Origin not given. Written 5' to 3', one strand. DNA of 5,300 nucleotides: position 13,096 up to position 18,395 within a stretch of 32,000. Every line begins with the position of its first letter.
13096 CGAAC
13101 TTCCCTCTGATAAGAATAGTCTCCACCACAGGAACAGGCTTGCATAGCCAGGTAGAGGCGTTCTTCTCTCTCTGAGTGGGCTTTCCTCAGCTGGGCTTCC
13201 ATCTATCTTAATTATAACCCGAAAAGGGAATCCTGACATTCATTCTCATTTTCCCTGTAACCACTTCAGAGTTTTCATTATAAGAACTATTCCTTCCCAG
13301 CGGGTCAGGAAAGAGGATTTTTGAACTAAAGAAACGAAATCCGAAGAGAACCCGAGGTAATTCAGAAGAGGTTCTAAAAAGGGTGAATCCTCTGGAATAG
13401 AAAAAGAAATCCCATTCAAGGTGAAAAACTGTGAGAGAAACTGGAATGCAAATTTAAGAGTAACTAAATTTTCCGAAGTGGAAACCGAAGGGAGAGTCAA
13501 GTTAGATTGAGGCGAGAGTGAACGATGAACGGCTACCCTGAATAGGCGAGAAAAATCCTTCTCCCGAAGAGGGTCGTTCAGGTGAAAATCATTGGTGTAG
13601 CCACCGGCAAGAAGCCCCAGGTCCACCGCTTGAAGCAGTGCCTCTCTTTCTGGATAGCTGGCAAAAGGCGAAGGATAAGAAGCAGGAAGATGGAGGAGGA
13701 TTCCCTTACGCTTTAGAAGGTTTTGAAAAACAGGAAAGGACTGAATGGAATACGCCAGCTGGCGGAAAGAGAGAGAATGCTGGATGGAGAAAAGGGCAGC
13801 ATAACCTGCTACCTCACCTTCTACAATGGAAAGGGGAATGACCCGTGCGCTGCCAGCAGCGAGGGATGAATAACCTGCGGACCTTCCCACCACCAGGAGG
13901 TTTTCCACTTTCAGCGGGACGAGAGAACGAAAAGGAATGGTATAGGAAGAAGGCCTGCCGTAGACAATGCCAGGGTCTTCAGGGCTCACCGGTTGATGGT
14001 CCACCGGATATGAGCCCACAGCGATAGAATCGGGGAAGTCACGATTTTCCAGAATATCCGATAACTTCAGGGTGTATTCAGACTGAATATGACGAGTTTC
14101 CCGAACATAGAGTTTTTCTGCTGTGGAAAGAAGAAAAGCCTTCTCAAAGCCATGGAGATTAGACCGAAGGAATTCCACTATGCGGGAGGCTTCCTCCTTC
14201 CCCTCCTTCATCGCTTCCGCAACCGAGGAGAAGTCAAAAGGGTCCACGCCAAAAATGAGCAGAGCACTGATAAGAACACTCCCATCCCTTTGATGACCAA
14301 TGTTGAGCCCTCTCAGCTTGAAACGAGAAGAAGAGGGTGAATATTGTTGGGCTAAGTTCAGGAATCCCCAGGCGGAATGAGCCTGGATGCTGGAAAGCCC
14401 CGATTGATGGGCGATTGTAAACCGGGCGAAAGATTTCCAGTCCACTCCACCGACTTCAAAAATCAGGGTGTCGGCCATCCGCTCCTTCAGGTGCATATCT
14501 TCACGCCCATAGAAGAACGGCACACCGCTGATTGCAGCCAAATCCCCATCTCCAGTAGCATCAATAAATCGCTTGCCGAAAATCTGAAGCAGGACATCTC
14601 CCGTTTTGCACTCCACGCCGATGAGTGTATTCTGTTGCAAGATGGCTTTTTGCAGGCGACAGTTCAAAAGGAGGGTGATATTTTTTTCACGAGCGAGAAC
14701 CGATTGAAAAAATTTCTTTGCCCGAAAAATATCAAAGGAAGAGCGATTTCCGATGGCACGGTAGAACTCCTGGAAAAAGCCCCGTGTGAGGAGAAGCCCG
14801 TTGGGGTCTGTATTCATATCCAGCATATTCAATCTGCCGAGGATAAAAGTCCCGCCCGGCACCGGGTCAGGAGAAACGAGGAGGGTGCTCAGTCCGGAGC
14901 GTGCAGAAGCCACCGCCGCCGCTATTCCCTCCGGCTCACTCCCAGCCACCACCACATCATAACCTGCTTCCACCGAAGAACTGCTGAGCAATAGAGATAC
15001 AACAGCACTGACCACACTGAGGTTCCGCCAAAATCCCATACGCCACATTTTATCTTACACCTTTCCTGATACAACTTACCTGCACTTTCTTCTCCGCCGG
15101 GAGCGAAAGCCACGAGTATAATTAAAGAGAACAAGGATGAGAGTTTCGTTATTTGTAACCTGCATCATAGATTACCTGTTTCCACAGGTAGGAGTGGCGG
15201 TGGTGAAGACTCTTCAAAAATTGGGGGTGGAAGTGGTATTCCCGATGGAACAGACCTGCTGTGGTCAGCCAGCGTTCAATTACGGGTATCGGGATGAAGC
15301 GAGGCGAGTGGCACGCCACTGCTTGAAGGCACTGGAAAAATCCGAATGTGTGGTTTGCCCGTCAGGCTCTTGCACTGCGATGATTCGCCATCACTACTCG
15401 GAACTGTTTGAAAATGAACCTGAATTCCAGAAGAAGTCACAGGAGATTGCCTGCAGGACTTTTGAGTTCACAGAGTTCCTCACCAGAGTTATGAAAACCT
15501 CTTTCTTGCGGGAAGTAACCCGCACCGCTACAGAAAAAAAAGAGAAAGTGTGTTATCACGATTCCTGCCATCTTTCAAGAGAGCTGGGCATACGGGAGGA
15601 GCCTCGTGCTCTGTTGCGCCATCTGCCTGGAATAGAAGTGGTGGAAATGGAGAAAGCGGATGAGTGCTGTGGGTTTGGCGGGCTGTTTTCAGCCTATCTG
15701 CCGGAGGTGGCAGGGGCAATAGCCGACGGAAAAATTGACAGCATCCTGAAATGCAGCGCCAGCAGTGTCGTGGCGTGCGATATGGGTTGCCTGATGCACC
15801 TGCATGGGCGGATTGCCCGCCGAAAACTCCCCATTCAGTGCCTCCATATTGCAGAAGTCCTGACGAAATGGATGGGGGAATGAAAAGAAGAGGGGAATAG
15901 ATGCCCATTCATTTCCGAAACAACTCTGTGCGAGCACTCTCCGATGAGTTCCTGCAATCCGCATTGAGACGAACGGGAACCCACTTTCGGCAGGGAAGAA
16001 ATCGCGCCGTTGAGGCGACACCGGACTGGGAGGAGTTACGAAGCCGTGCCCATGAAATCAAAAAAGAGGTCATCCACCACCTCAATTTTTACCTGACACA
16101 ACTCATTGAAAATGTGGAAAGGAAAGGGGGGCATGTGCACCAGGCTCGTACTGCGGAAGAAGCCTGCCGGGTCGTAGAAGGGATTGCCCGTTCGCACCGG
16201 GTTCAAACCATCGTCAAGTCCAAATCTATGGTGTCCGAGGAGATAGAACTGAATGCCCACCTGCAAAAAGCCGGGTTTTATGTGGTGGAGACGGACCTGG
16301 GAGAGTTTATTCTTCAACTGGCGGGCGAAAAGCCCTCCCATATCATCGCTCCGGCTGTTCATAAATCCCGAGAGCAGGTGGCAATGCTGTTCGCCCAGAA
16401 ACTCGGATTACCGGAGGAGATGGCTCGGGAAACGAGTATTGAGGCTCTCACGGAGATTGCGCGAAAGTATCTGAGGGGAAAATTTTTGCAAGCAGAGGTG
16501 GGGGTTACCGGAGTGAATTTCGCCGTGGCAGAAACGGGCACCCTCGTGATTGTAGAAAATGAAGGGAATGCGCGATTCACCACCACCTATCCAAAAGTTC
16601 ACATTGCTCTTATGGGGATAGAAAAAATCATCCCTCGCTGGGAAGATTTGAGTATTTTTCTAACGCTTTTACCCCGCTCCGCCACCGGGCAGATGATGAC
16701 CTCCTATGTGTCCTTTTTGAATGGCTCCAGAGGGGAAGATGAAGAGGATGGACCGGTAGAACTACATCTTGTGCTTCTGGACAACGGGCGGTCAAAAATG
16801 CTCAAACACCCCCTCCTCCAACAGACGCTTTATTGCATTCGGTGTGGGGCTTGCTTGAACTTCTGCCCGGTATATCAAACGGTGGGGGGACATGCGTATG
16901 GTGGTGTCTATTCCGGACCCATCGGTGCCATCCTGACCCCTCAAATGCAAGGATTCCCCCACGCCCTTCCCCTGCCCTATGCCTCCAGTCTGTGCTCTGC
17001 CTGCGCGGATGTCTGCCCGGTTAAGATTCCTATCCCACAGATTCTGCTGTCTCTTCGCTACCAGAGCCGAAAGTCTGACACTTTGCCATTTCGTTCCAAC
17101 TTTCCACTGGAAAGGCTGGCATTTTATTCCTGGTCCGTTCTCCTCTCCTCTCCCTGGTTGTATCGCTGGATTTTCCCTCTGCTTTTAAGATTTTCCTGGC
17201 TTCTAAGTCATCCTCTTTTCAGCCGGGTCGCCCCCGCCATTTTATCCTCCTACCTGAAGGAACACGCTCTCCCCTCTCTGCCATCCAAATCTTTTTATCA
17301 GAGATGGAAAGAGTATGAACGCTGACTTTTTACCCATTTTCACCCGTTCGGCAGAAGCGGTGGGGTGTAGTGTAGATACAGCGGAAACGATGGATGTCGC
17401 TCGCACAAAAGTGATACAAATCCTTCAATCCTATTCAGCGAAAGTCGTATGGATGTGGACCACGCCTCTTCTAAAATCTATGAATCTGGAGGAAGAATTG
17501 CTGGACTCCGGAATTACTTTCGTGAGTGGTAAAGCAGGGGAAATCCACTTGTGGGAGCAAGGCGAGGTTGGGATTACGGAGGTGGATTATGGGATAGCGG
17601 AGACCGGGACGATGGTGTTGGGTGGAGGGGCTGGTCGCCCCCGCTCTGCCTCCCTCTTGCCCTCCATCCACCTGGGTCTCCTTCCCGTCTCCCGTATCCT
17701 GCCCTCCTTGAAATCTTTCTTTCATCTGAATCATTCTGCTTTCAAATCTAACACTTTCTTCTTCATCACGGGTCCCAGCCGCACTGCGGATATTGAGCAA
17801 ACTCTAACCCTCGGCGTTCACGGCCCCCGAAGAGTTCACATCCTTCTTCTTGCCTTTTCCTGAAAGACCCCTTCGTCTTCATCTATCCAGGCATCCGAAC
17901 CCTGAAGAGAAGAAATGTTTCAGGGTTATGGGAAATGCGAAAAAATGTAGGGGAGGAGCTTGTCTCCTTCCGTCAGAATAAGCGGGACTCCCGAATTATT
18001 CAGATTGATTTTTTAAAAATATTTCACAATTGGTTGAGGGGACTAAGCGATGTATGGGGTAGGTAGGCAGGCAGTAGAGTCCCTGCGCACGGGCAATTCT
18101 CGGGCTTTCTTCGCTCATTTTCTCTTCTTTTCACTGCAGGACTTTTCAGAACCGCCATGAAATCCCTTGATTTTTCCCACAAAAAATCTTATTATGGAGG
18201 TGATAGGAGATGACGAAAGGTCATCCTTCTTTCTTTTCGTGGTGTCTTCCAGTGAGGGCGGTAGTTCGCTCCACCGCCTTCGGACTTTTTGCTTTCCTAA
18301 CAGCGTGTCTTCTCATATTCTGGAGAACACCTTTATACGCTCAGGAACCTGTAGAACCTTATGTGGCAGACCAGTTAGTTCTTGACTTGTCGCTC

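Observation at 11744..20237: Three-copy ~125-nt promoter-proximal repeat family with a variable tetranucleotide tract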

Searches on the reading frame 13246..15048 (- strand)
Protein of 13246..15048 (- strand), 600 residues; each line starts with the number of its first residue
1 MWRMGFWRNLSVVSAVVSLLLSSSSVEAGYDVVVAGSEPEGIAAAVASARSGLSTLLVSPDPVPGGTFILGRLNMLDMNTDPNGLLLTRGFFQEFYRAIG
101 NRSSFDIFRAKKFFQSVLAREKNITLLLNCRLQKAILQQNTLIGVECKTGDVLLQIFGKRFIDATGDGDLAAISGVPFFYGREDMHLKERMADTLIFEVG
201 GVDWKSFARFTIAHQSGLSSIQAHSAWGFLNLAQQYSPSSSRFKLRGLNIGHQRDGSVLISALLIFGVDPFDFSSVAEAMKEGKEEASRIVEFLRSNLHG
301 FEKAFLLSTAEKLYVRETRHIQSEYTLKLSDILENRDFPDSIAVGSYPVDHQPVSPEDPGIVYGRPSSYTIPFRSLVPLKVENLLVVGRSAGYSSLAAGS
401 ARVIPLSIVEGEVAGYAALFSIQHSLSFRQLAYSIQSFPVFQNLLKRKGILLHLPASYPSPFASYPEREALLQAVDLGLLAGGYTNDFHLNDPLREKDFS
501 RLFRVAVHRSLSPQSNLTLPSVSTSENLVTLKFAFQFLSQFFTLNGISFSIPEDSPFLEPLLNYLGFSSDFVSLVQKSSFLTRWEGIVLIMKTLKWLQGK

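Call 9: search_protein_families(library=pfam, proteins=[window:13246-15048:-])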
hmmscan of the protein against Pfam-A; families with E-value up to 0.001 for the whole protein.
window:13246-15048:- (600 aa): 1 family
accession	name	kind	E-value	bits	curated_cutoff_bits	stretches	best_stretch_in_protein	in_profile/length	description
PF12831.13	FAD_oxidored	-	3e-90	303.9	27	1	31-433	1-409/416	FAD dependent oxidoreductase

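Call 18: find_encoding_contigs(protein=window:13246-15048:-, flank=10000, max_places=6)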
Protein window:13246-15048:- (600 aa): no gene with exactly this product is on record in the collection.

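Call 20: find_homologous_proteins(query=window:13246-15048:-, max_evalue=1e-30)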
Query window:13246-15048:- (600 aa): 2024 proteins with E <= 1e-30 among 8000 candidates; the best 120 are listed.
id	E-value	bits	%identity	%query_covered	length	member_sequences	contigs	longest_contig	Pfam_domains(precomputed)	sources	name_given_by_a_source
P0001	0.0e+0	1318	100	100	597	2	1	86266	PF12831.14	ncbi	-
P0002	0.0e+0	1067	81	100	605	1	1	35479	PF12831.14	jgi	-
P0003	5.3e-171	588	42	82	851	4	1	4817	PF01946.24,PF13450.13,PF00890.31,PF07992.21,PF03486.21,PF01134.29,PF12831.14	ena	-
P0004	4.0e-153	529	50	86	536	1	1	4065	PF12831.14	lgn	-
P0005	1.8e-152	527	52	82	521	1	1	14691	PF12831.14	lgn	-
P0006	4.1e-138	479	46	87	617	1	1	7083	PF12831.14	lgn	-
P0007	2.7e-134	467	47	83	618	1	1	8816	PF12831.14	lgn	-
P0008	3.2e-134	467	45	87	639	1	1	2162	PF07992.21,PF12831.14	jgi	-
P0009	2.0e-133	464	49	77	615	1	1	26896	PF12831.14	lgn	-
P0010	1.3e-131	458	47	82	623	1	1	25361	PF13450.13,PF00890.31,PF12831.14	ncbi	ncbi:FAD-dependent oxidoreductase [Moorellaceae bacterium AZ2]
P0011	2.1e-131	457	44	95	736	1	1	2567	PF13450.13,PF07833.17,PF12831.14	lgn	-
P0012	3.5e-131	457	45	86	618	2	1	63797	PF12831.14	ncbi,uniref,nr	ncbi:FAD-dependent oxidoreductase [Calderihabitans maritimus]|uniref:FAD-dependent oxidoreductase n=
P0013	7.9e-131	455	43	94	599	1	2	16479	PF12831.14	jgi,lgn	-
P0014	3.9e-130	453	43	95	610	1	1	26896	PF12831.14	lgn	-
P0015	1.3e-129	451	44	84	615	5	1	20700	PF01946.24,PF12831.14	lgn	-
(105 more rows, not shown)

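Call 21: find_encoding_contigs(protein=P0001, flank=10000, max_places=4)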
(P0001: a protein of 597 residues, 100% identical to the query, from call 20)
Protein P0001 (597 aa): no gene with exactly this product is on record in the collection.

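Call 22: find_encoding_contigs(protein=P0002, flank=10000, max_places=4)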
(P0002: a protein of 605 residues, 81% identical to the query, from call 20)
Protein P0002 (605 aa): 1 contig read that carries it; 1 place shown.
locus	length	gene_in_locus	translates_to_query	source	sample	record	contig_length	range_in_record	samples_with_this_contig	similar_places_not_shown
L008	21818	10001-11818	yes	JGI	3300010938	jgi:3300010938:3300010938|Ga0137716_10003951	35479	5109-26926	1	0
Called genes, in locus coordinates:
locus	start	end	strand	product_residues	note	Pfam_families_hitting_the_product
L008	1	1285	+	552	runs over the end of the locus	PF01642:MM_CoA_mutase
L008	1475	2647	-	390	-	PF02683:DsbD_TM, PF00578:AhpC-TSA, PF08534:Redoxin, PF00085:Thioredoxin, PF13098:Thioredoxin_2 (weak), PF13905:Thioredoxin_8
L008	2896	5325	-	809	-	-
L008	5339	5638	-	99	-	-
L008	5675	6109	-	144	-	PF00578:AhpC-TSA, PF08534:Redoxin, PF14595:Thioredoxin_9 (weak), PF00085:Thioredoxin (faint), PF13098:Thioredoxin_2 (weak), PF13905:Thioredoxin_8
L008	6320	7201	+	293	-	-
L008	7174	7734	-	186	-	PF02589:LUD_dom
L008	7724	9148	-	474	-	PF02589:LUD_dom, PF13183:Fer4_8, PF13237:Fer4_10 (faint)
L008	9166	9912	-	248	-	PF02754:CCG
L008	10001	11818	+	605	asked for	PF12831:FAD_oxidored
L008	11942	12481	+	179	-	PF00578:AhpC-TSA, PF08534:Redoxin, PF20029:DUF6436 (weak)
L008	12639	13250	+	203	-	PF12838:Fer4_7 (faint), PF13187:Fer4_9, PF13484:Fer4_16 (faint), PF13237:Fer4_10 (weak), PF13183:Fer4_8, PF13534:Fer4_17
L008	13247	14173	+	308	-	PF02754:CCG (weak)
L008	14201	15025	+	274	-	PF00753:Lactamase_B (weak), PF12706:Lactamase_B_2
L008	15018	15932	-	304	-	PF00953:Glycos_transf_4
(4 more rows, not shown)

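Call 32: find_encoding_contigs(protein=P0121, flank=10000, max_places=4)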
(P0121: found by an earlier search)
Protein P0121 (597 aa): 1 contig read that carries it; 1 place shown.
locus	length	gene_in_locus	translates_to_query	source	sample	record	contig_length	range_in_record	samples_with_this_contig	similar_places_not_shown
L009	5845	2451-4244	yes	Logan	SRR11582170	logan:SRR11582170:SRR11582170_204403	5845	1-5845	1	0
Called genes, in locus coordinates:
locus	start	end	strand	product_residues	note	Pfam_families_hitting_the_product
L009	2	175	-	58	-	?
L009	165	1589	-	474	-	PF02589:LUD_dom, PF13183:Fer4_8, PF13237:Fer4_10 (faint)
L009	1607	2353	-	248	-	PF02754:CCG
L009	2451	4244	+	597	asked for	PF12831:FAD_oxidored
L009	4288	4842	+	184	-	-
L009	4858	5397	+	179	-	PF00578:AhpC-TSA, PF08534:Redoxin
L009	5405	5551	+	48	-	-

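Call 33: find_encoding_contigs(protein=P0124, flank=10000, max_places=4)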
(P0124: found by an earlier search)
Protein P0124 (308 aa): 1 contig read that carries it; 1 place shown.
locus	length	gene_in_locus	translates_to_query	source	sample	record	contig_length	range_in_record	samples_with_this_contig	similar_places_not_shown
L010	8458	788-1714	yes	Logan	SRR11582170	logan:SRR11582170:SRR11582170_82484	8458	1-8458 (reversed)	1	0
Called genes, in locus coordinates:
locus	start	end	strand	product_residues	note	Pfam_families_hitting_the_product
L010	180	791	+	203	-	PF12797:Fer4_2 (faint), PF13237:Fer4_10, PF13484:Fer4_16 (faint), PF12838:Fer4_7 (weak), PF13183:Fer4_8, PF13187:Fer4_9, PF13534:Fer4_17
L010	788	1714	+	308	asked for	PF02754:CCG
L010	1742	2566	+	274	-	PF00753:Lactamase_B (weak), PF12706:Lactamase_B_2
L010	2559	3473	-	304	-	PF00953:Glycos_transf_4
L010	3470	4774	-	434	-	PF01134:GIDA, PF07992:Pyr_redox_2 (faint)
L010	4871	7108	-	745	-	PF09586:YfhO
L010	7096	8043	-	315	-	PF00248:Aldo_ket_red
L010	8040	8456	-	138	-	?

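Call 39: find_encoding_contigs(protein=P0132, flank=10000, max_places=4)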
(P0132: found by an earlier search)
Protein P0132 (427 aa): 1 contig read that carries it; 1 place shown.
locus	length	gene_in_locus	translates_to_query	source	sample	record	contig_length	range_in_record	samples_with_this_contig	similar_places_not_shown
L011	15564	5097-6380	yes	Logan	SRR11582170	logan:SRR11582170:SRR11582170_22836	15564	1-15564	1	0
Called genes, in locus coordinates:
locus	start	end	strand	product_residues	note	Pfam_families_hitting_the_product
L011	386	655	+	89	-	PF00550:PP-binding (weak)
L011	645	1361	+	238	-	PF14622:Ribonucleas_3_3, PF22935:RM44_endonuclase (weak), PF00636:Ribonuclease_3, PF00035:dsrm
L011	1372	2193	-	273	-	-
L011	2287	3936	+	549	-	-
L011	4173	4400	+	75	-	PF06695:Sm_multidrug_ex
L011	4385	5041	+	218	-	PF07722:Peptidase_C26, PF00117:GATase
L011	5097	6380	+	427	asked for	PF22148:Fervidolysin_NPro-like, PF00082:Peptidase_S8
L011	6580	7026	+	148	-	PF12690:BsuPI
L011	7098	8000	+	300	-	PF01790:LGT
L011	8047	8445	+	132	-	PF12840:HTH_20, PF01022:HTH_5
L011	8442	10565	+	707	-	PF00122:E1-E2_ATPase, PF00702:Hydrolase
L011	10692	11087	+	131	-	PF00403:HMA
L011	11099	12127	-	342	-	PF01087:GalP_UDP_transf, PF02744:GalP_UDP_tr_C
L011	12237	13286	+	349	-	PF13439:Glyco_transf_4 (weak)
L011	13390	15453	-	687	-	PF01229:Glyco_hydro_39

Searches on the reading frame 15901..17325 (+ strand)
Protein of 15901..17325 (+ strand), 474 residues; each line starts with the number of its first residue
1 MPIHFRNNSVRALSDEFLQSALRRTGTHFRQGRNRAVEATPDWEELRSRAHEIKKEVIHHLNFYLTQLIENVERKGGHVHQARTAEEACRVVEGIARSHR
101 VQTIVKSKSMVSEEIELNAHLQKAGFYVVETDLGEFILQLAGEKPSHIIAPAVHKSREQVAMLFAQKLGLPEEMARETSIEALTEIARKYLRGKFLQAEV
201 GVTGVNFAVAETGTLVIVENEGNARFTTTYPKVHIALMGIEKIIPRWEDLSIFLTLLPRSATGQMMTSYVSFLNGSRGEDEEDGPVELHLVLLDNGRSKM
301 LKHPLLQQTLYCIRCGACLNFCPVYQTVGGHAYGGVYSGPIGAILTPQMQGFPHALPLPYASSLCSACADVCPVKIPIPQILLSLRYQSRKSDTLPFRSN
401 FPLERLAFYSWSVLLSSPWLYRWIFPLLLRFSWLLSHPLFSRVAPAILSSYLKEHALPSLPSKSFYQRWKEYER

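Call 19: find_encoding_contigs(protein=window:15901-17325:+, flank=10000, max_places=6)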
Protein window:15901-17325:+ (474 aa): no gene with exactly this product is on record in the collection.

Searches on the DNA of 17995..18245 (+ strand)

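Call 75: search_dna_similar(query=window:17995-18245:+, collection=plasmids, mode=distant, max_evalue=0.01, max_rows=10)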
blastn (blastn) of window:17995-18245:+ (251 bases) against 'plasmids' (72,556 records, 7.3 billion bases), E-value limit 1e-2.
Records with a match: 2; places in all: 2; records where one place covers at least 80% of the query: 0.
Best place of each record, by identity: >=99% 2.
By first word of the organism name: Borreliella 2.
By predicted mobility (MOB-suite, as given by PLSDB): non-mobilizable 2.
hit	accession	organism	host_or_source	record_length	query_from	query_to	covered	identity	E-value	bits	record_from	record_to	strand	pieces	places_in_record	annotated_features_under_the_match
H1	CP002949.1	Borreliella afzelii PKo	-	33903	5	30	10%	100.0%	5e-3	48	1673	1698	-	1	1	none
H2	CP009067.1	Borreliella afzelii K78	Homo sapiens,skin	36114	5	30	10%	100.0%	5e-3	48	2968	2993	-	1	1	none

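Call 76: search_dna_similar(query=window:17995-18245:+, collection=phages, mode=distant, max_evalue=0.01, max_rows=10)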
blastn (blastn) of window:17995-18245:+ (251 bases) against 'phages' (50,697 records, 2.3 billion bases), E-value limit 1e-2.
No match.
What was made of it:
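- Tried and rejected: Only a 26-nt AT-rich chance hit appeared (calls 75, 76).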

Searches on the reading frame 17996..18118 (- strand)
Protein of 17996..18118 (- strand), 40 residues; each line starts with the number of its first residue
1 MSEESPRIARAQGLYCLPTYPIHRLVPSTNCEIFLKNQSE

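Call 60: list_cluster_members(proteins=[window:17996-18118:-, window:18024-18182:-, window:18050-18160:+, window:17935-18066:+, window:11765-11872:+, window:11562-11744:+, window:11956-12063:-, window:20303-20518:+, window:20314-20688:+, window:12648-13202:-])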
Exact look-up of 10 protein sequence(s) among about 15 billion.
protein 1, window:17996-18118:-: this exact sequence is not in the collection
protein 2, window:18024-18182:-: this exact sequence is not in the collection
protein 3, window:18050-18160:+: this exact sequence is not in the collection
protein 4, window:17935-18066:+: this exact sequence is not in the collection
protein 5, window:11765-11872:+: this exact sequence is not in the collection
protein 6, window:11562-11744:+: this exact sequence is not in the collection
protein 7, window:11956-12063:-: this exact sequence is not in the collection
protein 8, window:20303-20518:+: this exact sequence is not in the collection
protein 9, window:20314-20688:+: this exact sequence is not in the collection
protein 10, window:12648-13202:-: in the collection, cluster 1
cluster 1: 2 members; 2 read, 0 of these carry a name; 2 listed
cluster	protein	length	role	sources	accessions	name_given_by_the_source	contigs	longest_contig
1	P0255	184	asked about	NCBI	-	-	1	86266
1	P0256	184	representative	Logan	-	-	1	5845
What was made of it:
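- None of these ORFs was called as a gene in the protein collection (call 60).
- Tried and rejected: Nine element-overlapping ORFs are not in the collection (call 60).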

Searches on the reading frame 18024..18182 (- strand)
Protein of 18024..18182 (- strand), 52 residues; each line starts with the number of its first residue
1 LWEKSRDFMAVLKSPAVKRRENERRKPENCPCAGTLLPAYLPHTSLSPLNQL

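Call 51: search_protein_representatives(protein=window:18024-18182:-)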
Query: 52 residues. Proteins with E-value up to 0.001 (for the whole library): 1; up to 1e-10: 1; up to 1e-30: 0. The best 1 are listed.
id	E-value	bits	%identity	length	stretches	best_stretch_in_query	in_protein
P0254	4.2e-12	60.9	40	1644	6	19-45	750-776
